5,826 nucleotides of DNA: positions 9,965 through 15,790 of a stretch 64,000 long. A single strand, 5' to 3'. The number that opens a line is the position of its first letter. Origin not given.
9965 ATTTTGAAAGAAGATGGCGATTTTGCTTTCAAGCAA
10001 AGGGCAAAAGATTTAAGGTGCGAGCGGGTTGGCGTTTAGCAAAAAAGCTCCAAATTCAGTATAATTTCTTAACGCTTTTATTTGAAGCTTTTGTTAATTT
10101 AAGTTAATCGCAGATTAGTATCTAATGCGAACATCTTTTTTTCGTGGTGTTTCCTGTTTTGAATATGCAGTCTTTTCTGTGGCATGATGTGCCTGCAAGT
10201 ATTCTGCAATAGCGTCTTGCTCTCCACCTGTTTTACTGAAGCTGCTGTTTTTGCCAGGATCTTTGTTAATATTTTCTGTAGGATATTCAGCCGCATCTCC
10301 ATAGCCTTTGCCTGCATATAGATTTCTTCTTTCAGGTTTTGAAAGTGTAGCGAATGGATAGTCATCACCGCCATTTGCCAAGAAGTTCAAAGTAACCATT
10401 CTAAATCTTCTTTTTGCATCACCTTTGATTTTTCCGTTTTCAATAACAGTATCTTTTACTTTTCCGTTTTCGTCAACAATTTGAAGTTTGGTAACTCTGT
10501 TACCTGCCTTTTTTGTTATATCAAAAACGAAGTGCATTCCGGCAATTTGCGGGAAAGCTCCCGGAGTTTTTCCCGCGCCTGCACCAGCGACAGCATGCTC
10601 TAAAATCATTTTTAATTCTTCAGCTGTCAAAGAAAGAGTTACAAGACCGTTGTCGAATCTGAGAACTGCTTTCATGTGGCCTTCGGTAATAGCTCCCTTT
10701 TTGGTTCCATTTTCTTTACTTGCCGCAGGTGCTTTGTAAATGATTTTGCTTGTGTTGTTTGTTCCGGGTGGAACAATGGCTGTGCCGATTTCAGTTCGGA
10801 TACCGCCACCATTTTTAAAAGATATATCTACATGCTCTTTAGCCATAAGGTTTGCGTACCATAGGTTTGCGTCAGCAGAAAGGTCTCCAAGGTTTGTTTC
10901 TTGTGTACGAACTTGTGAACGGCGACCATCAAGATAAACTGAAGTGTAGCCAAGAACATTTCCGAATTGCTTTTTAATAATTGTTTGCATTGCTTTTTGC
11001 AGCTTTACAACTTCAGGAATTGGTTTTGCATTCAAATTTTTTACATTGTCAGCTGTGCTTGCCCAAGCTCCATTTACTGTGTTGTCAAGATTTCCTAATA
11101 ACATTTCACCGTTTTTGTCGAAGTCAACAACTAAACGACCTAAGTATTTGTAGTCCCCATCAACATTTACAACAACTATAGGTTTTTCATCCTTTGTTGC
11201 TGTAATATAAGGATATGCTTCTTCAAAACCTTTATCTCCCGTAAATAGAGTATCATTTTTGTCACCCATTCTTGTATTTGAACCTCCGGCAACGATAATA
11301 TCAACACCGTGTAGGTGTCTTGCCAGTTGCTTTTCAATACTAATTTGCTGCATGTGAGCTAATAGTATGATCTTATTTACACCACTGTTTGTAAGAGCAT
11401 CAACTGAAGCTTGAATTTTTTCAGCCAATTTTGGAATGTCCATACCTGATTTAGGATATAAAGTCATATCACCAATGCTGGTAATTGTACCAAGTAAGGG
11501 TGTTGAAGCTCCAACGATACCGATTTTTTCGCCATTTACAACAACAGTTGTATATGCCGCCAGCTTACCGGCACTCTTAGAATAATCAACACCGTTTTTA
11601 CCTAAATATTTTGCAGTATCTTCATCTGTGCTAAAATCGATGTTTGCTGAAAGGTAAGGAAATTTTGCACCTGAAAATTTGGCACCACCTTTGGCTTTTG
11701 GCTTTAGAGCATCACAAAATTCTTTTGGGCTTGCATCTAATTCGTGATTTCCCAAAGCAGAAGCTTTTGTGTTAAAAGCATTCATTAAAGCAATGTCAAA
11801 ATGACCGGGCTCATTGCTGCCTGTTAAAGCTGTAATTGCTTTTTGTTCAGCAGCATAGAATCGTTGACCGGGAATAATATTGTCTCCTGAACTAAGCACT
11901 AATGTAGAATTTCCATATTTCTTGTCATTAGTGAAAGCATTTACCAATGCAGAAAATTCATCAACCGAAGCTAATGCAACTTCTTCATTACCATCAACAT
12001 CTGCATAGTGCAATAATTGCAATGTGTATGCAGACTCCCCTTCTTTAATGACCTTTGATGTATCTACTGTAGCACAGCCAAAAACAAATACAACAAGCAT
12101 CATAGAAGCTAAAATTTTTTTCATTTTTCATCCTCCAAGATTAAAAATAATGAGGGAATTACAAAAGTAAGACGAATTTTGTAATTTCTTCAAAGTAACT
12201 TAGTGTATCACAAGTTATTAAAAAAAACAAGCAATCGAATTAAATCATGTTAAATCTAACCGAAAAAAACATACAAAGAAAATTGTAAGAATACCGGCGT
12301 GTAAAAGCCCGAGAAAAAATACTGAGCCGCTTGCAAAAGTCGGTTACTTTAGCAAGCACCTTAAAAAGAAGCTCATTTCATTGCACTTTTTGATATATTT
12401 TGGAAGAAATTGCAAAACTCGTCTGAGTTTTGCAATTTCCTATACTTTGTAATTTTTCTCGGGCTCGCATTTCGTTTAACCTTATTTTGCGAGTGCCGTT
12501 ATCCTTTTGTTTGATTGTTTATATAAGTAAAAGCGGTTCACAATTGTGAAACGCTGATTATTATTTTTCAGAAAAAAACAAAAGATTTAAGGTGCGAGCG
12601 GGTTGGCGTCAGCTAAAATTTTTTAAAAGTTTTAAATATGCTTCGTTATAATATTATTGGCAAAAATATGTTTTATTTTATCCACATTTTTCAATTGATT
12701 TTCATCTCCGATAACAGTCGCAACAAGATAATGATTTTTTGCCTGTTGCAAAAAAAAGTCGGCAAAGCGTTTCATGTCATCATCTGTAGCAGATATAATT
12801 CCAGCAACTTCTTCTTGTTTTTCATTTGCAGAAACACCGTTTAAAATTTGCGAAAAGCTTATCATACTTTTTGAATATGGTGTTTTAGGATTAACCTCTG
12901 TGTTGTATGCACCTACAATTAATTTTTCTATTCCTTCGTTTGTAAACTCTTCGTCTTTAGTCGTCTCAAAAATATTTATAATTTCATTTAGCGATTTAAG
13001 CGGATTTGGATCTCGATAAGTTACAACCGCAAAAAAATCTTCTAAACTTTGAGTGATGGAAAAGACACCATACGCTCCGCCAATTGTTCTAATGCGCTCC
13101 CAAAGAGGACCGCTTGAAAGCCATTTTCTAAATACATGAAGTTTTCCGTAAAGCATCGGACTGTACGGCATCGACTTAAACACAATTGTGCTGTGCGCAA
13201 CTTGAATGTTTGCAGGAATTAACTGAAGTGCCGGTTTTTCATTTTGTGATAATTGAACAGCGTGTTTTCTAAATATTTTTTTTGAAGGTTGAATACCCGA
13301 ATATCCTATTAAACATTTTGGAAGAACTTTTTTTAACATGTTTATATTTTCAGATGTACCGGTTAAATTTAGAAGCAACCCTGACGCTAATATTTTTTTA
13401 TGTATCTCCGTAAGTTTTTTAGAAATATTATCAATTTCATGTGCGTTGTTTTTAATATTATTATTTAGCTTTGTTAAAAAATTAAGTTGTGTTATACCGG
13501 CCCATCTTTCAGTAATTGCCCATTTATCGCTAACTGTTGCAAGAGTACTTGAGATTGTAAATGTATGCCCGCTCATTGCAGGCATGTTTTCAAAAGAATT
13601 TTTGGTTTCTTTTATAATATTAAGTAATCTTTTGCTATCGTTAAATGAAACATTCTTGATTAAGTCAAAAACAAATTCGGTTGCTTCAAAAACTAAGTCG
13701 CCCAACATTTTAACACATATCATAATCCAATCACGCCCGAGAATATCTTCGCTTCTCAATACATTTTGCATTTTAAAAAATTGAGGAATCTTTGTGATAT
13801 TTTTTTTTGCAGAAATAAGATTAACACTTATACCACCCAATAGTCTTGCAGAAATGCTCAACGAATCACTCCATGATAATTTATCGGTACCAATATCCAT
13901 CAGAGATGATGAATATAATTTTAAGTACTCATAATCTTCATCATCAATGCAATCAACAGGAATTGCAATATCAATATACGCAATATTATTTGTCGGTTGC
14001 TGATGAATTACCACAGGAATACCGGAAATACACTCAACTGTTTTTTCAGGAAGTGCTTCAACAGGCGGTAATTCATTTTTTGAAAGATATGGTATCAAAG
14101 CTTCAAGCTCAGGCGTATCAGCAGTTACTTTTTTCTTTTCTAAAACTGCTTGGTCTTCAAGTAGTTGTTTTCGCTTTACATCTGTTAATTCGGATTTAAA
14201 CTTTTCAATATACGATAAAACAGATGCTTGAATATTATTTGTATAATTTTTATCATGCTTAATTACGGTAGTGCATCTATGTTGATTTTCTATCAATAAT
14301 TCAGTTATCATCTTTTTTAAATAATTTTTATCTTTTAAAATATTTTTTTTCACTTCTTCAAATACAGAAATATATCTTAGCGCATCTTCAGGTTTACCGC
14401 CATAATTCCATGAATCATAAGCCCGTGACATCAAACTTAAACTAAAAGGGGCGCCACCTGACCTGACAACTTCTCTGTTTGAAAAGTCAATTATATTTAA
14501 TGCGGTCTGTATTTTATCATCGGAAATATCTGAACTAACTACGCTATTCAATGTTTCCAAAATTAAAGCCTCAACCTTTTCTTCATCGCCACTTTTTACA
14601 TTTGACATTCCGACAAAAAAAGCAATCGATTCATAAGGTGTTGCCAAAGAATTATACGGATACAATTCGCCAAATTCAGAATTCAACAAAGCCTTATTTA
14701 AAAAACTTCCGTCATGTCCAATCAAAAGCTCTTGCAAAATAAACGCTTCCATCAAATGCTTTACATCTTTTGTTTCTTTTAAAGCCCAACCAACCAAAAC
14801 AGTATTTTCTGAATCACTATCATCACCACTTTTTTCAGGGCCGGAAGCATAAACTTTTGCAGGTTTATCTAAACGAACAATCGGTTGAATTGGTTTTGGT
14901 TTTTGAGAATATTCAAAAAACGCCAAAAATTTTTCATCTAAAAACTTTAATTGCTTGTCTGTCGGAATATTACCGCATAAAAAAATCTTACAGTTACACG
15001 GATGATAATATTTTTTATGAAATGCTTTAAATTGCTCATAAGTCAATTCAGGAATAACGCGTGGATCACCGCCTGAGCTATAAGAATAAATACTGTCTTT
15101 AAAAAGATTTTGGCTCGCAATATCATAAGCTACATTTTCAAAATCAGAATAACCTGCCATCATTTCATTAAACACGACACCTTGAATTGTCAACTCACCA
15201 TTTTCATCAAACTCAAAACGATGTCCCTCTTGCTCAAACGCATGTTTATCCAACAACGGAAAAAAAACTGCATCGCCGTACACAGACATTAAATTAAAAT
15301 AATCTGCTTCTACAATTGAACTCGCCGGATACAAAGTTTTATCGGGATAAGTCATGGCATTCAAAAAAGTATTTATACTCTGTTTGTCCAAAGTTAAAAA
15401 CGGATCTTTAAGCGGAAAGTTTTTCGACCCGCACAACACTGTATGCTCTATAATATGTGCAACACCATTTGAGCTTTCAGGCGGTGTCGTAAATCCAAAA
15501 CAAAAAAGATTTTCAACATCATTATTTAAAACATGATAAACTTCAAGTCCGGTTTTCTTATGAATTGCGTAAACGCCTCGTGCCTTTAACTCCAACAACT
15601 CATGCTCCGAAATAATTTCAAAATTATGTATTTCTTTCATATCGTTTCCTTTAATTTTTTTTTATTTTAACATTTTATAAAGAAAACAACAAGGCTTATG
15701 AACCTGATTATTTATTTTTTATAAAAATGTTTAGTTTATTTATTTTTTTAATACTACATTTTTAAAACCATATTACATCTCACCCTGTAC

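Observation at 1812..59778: Dispersed family of 12 modular folded non-coding elements with an invariant core and compensatory stems (family A)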

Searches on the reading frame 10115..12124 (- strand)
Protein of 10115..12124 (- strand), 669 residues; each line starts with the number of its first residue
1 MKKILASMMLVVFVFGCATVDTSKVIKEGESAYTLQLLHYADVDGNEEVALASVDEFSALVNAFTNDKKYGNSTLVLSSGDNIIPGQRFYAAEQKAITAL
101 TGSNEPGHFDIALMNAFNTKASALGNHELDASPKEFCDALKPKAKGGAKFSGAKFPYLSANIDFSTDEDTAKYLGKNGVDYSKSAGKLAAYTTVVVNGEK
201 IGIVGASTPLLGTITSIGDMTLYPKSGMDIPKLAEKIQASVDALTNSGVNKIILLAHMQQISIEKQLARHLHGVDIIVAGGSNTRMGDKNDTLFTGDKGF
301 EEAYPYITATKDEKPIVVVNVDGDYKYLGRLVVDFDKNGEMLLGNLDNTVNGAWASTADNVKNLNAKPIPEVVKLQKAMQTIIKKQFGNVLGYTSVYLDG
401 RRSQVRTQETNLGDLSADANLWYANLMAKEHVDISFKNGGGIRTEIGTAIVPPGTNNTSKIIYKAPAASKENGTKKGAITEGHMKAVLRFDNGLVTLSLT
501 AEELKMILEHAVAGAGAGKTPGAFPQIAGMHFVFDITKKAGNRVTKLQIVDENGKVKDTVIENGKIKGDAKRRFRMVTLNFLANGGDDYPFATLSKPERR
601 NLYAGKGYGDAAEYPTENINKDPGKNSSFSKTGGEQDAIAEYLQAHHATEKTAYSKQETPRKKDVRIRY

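Call 16: search_protein_families(library=pfam, proteins=[window:10115-12124:-])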
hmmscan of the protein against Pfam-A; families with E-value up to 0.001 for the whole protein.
window:10115-12124:- (669 aa): 1 family
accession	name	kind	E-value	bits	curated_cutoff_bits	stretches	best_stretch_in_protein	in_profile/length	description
PF02872.23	5_nucleotid_C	-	1.8e-25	90.4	23.6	1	391-591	2-155/158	5'-nucleotidase, C-terminal domain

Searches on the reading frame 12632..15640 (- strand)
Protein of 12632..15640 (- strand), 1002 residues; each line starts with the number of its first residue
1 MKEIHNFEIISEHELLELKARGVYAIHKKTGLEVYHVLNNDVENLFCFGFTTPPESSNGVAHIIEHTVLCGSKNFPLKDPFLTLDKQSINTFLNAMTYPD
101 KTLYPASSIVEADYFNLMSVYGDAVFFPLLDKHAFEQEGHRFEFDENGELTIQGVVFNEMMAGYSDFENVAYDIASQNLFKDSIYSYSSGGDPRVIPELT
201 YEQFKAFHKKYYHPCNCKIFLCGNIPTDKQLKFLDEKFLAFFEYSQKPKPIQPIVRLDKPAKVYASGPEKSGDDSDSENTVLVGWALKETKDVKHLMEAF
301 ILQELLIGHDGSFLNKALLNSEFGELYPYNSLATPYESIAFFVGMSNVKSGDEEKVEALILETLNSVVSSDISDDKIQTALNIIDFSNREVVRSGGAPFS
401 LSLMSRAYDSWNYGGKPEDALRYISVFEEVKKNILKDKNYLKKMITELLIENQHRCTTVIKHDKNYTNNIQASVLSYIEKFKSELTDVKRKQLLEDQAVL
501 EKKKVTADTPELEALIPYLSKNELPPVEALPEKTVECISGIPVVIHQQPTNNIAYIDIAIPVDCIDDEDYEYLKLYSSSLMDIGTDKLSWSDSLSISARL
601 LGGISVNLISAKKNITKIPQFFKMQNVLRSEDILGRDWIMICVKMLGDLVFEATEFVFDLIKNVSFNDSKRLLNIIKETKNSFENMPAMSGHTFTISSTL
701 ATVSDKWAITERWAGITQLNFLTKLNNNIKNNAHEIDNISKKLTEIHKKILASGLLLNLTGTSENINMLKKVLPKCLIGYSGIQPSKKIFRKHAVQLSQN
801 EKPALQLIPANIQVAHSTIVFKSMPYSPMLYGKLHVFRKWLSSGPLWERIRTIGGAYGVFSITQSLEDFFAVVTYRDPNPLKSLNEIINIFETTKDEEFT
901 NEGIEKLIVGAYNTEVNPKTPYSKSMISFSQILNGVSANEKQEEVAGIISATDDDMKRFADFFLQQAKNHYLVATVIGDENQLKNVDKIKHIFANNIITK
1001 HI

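Call 16: search_protein_families(library=pfam, proteins=[window:12632-15640:-])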
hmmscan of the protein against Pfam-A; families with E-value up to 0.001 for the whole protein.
window:12632-15640:- (1002 aa): 4 families
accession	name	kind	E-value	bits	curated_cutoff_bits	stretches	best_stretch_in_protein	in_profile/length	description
PF08367.16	M16C_assoc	-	1.1e-36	126.8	25.3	1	463-725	4-252/252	Peptidase M16C associated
PF05193.26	Peptidase_M16_C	-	8.6e-29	101.1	23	2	199-382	2-179/181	Peptidase M16 inactive domain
PF22516.1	PreP_C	-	7.6e-18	65.1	27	1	829-973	25-167/173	PreP C-terminal domain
PF00675.25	Peptidase_M16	-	7.6e-07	29.6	22.3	1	54-147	27-119/149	Insulinase (Peptidase family M16)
